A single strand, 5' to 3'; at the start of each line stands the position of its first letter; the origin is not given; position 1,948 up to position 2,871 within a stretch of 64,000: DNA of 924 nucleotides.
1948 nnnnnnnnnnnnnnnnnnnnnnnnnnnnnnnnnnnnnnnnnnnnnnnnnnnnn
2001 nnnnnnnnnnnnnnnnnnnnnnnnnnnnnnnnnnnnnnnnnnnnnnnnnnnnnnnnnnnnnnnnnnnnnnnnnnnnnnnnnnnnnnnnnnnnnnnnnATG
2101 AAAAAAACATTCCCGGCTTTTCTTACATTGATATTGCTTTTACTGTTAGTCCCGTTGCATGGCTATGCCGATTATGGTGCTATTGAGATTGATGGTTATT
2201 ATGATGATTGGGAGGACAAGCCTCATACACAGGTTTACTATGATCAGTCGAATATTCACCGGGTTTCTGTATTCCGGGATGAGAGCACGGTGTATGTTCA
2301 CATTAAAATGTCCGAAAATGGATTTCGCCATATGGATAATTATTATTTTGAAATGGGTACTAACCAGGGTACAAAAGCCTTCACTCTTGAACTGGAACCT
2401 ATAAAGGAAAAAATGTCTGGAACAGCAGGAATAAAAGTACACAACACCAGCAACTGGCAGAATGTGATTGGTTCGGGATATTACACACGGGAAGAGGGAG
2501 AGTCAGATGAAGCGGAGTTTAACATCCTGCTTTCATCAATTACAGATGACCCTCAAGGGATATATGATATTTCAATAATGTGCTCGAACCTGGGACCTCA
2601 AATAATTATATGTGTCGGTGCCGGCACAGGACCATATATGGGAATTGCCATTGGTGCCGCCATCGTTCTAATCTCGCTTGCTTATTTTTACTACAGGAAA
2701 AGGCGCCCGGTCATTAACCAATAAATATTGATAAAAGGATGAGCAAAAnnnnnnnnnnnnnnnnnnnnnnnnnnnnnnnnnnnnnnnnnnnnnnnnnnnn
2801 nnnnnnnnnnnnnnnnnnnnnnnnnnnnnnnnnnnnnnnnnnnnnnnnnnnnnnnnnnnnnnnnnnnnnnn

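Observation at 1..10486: XrtG-type exosortase locus combining a sorting enzyme, a tail-bearing substrate, a processive GT2, a Dpm1-like GT2 and two giant GT-C-like membrane proteins, next to c-di-GMP and PTPS-like genes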

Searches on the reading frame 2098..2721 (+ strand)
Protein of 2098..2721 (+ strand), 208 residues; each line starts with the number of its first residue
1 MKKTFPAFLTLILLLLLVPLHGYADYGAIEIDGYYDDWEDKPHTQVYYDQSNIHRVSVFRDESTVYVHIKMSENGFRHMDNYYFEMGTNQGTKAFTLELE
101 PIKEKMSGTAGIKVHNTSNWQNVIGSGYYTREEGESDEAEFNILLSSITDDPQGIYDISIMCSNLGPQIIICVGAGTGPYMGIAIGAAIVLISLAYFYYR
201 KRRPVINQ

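Call 3: search_protein_families(library=ncbifam, proteins=[window:2098-2721:+], max_evalue=0.01)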
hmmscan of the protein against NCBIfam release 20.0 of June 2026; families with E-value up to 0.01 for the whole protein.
window:2098-2721:+ (208 aa): 1 family
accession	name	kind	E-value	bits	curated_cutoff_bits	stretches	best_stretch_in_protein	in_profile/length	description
TIGR04145.2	Firmicu_CTERM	equivalog_domain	1.2e-30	106.8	50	1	29-202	1-190/191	Firmicu-CTERM sorting domain-containing protein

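Call 4: search_protein_families(library=pfam, proteins=[window:2098-2721:+], max_evalue=0.01)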
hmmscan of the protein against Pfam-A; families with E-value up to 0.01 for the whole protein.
window:2098-2721:+ (208 aa): 0 families

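Call 34: find_homologous_proteins(query=window:2098-2721:+, max_evalue=0.001)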
Query window:2098-2721:+ (208 aa): 27 proteins with E <= 0.001 among 240 candidates.
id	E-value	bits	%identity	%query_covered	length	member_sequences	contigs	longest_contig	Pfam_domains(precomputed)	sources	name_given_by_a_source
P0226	3.8e-138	476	100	100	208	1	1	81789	-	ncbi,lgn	-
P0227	1.5e-101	357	75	100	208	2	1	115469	-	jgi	-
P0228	2.5e-92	326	70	97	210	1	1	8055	-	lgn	-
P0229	5.7e-80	286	65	98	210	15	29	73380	-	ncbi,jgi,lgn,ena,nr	ncbi:MAG TPA: Firmicu-CTERM sorting domain-containing protein [Bacillota bacterium]|nr:Firmicu-CTERM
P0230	5.8e-79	283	59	100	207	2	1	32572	-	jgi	-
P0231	4.1e-77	277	64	97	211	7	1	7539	-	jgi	-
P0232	3.9e-73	264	61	98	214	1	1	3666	-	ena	-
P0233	1.0e-64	236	56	98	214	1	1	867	-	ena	-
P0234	7.9e-63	230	56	98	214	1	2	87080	-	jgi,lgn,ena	-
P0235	1.1e-60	223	54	97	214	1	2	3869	-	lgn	-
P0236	1.7e-60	222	54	98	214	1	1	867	-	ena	-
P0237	1.2e-59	220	52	94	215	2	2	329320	-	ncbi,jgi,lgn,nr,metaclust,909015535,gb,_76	ncbi:MAG TPA: Firmicu-CTERM sorting domain-containing protein [Desulfosporosinus sp.]|nr:Firmicu-CTE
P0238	6.2e-59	217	53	97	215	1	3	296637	-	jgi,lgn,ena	-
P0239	8.5e-58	214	53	98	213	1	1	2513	-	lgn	-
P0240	2.7e-57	212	52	98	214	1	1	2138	-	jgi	-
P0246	1.6e-42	164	46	46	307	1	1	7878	-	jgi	jgi:uncharacterized protein (TIGR04145 family)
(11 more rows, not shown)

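Call 36: find_encoding_contigs(protein=P0226, flank=10000, max_places=2)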
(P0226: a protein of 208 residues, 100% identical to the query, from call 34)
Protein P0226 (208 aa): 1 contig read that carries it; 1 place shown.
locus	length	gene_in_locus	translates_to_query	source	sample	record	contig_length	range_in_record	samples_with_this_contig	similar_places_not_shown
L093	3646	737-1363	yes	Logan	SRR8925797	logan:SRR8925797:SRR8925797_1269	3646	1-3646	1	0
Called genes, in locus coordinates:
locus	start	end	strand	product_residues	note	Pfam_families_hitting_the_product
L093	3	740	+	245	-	?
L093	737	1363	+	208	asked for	-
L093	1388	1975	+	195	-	PF09721:Exosortase_EpsH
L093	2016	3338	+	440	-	PF00535:Glycos_transf_2, PF13641:Glyco_tranf_2_3, PF01644:Chitin_synth_1 (weak), PF03142:Chitin_synth_2 (weak), PF13632:Glyco_trans_2_3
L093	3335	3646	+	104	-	?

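Call 46: predict_structure(alignment_id=A3)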
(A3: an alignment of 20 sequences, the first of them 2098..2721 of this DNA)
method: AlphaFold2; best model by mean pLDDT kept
length: 208 residues; sequences in the alignment: 20
mean_pLDDT: 79.8   pTM: 0.69
mean pLDDT of the five models: 79.8, 76.5, 76.4, 75.1, 74.4
residues with pLDDT >= 90: 74; 70-90: 87; 50-70: 32; < 50: 15
segments of 3 or more residues with pLDDT < 50: 21-25, 175-182
pLDDT, mean of each block of 10 residues (from residue 1): 69 68 52 66 85 90 89 89 91 94 85 94 94 91 89 82 90 57 62 76 56
secondary structure, 60 per line:
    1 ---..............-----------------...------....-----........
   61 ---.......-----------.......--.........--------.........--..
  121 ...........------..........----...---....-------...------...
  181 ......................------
elements in order: H4-17 E44-47 E53-60 E64-70 E82-88 E91-99 E108-116 E119-131 E138-144 E158-161 E169-171 H178-202

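Call 48: fold_search(model_id=the predicted structure, library=pdb)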
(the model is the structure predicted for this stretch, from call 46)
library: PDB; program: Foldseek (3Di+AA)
matches with E <= 10: 848; with E <= 0.001: 0
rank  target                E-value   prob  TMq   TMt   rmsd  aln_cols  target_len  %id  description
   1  7nwo                  1.3e-02  0.97  0.34  0.37   9.0       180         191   12  A carbohydrate binding module family 9 (CBM9) from Caldicellulosiruptor kristjanssonii in complex with glucose (released 2021-07-07)
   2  7nwn                  2.4e-02  0.97  0.36  0.39   8.8       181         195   11  A carbohydrate binding module family 9 (CBM9) from Caldicellulsiruptor kristjanssonii (released 2021-07-07)
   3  3uid_A                2.7e-02  0.28  0.18  0.21  12.8       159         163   12  Crystal Structure of Protein Ms6760 from Mycobacterium smegmatis (released 2011-11-23)
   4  1i82_A                3.9e-02  0.87  0.33  0.35  13.3       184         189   17  FAMILY 9 CARBOHYDRATE-BINDING MODULE FROM THERMOTOGA MARITIMA XYLANASE 10A WITH CELLOBIOSE (released 2001-06-13)
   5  7b04_C                4.2e-02  0.87  0.33  0.25   9.6       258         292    9  Structure of Nitrite oxidoreductase (Nxr) from the anammox bacterium Kuenenia stuttgartiensis. (released 2021-07-14)
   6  3uid_B                5.1e-02  0.18  0.15  0.19  13.3       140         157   11  Crystal Structure of Protein Ms6760 from Mycobacterium smegmatis (released 2011-11-23)
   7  3put_B                7.5e-02  0.25  0.13  0.17  20.5       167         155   12  Crystal Structure of the CERT START domain (mutant V151E) from Rhizobium etli at the resolution 1.8A, Northeast Struct (released 2010-12-22)
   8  7lqo                  1.3e-01  0.08  0.12  0.11  17.3       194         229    6  Crystal structure of a genetically encoded red fluorescent peroxynitrite biosensor, pnRFP (released 2022-03-16)
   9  3otl_A                1.3e-01  0.13  0.13  0.16  20.0       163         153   11  Three-dimensional Structure of the putative uncharacterized protein from Rhizobium leguminosarum at the resolution 1.9 (released 2010-09-22)
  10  8b6l_H                1.6e-01  0.23  0.17  0.23  14.5       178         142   10  Subtomogram average of the human Sec61-TRAP-OSTA-translocon (released 2022-12-07)
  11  8d3z_A                1.8e-01  0.35  0.26  0.16  13.0       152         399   11  Crystal structure of GalS1 in complex with Manganese from Populus trichocarpas (released 2023-03-15)
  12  3otl_B                1.8e-01  0.13  0.14  0.15  10.5       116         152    8  Three-dimensional Structure of the putative uncharacterized protein from Rhizobium leguminosarum at the resolution 1.9 (released 2010-09-22)
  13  1fem                  1.8e-01  0.09  0.16  0.18  17.6       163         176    7  CRYSTALLOGRAPHIC STUDIES ON COMPLEXES BETWEEN RETINOIDS AND PLASMA RETINOL-BINDING PROTEIN (released 1994-11-01)
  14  3fo5_B                2.0e-01  0.16  0.19  0.18  10.8       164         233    7  Human START domain of Acyl-coenzyme A thioesterase 11 (ACOT11) (released 2009-02-24)
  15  6vvq_B                2.0e-01  0.15  0.17  0.16  15.5       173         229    8  Human START domain of Acyl-coenzyme A thioesterase 11 (ACOT11) bound to Myristic Acid (released 2020-09-02)
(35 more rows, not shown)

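Call 50: search_protein_families(library=pfam, alignment_id=A3, max_evalue=5)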
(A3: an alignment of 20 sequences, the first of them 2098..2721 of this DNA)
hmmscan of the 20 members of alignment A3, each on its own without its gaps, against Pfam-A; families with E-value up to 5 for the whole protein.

A. member 1, window:2098-2721:+ (208 aa): 1 family
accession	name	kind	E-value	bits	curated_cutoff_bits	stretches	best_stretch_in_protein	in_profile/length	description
PF23987.1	Phage_holin_10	-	0.083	13.4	27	1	185-203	34-52/52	Bacteriophage holin Pam3 gp28 family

B. families by the number of members that match (of 20 scanned): 11 families
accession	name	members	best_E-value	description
PF23985.1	DUF7308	4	0.0039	Domain of unknown function (DUF7308)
PF09716.15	ETRAMP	4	0.045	Malarial early transcribed membrane protein (ETRAMP)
PF23987.1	Phage_holin_10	1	0.083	Bacteriophage holin Pam3 gp28 family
PF00775.27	Dioxygenase_C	1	0.12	Dioxygenase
PF13298.12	LigD_N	1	0.14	DNA Ligase D 3'-phosphoesterase domain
PF20442.3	BrxL_N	1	0.14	BREX system Lon protease-like protein BrxL N-terminal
PF10318.15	7TM_GPCR_Srh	1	0.15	Serpentine type 7TM GPCR chemoreceptor Srh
PF00498.31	FHA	1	0.16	FHA domain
PF00746.26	Gram_pos_anchor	1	0.27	LPXTG cell wall anchor motif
PF19607.4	DUF6112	1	0.49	Family of unknown function (DUF6112)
PF22251.1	PFF1_TM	1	0.59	Vacuolar membrane protease, transmembrane domain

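Call 72: find_encoding_contigs(protein=P0227, flank=10000, max_places=1)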
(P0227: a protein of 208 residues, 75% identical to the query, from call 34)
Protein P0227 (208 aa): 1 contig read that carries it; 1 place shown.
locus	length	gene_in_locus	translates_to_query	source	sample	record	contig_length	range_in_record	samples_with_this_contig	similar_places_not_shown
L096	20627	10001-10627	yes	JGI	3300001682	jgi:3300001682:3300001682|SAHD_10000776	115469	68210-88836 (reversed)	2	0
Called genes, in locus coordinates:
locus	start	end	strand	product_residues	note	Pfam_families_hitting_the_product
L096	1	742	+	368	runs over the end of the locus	PF00988:CPSase_sm_chain, PF00117:GATase, PF07722:Peptidase_C26 (faint)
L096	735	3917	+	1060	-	PF25596:CPSase_L_D1, PF02786:CPSase_L_D2, PF07478:Dala_Dala_lig_C, PF02787:CPSase_L_D3, PF25596:CPSase_L_D1, PF02655:ATP-grasp_3, PF02786:CPSase_L_D2, PF02222:ATP-grasp, +6 more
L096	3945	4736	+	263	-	PF01678:DAP_epimerase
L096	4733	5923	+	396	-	PF00155:Aminotran_1_2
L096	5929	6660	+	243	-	PF02540:NAD_synthase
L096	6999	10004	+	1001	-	PF01242:PTPS (weak), PF10131:PTPS_related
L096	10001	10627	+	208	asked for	-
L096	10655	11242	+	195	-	PF09721:Exosortase_EpsH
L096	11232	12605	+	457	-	PF13506:Glyco_transf_21 (weak), PF13641:Glyco_tranf_2_3, PF00535:Glycos_transf_2, PF01644:Chitin_synth_1 (weak), PF03142:Chitin_synth_2 (weak), PF13632:Glyco_trans_2_3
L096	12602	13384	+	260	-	PF00535:Glycos_transf_2, PF13641:Glyco_tranf_2_3 (weak)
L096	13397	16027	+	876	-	PF10131:PTPS_related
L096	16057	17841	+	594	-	PF00990:GGDEF, PF13487:HD_5, PF01966:HD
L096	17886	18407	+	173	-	PF01242:PTPS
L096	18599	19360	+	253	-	PF00376:MerR, PF13411:MerR_1, PF07739:TipAS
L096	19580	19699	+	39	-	-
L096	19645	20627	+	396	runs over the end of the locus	PF07690:MFS_1, PF06813:Nodulin-like (weak), PF07690:MFS_1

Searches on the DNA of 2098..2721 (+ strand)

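Call 75: search_rna_families(sources=[L096, L014, L004, L005, L010, L011, L012], threshold=gathering)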
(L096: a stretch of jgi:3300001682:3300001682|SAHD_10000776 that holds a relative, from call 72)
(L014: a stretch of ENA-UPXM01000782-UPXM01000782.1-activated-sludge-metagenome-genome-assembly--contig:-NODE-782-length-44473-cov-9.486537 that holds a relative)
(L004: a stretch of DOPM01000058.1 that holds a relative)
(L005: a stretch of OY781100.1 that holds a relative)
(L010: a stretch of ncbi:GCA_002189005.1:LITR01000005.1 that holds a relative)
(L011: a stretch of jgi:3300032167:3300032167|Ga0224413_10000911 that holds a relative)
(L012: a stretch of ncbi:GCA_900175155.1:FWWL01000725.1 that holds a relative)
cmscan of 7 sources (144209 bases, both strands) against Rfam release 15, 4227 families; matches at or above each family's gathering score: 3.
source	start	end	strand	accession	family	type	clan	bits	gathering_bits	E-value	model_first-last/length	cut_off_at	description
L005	493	565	+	RF00005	tRNA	Gene; tRNA;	CL00001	68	29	2.5e-12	1-71/71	no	tRNA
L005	2956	3042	+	RF01051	c-di-GMP-I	Cis-reg; riboswitch;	CL00126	64.4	35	6e-10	1-87/87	no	c-di-GMP-I riboswitch aptamer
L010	3312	3395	+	RF01786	c-di-GMP-II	Cis-reg; riboswitch;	CL00127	54.9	53.5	4.8e-09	1-84/84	no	Cyclic di-GMP-II riboswitch aptamer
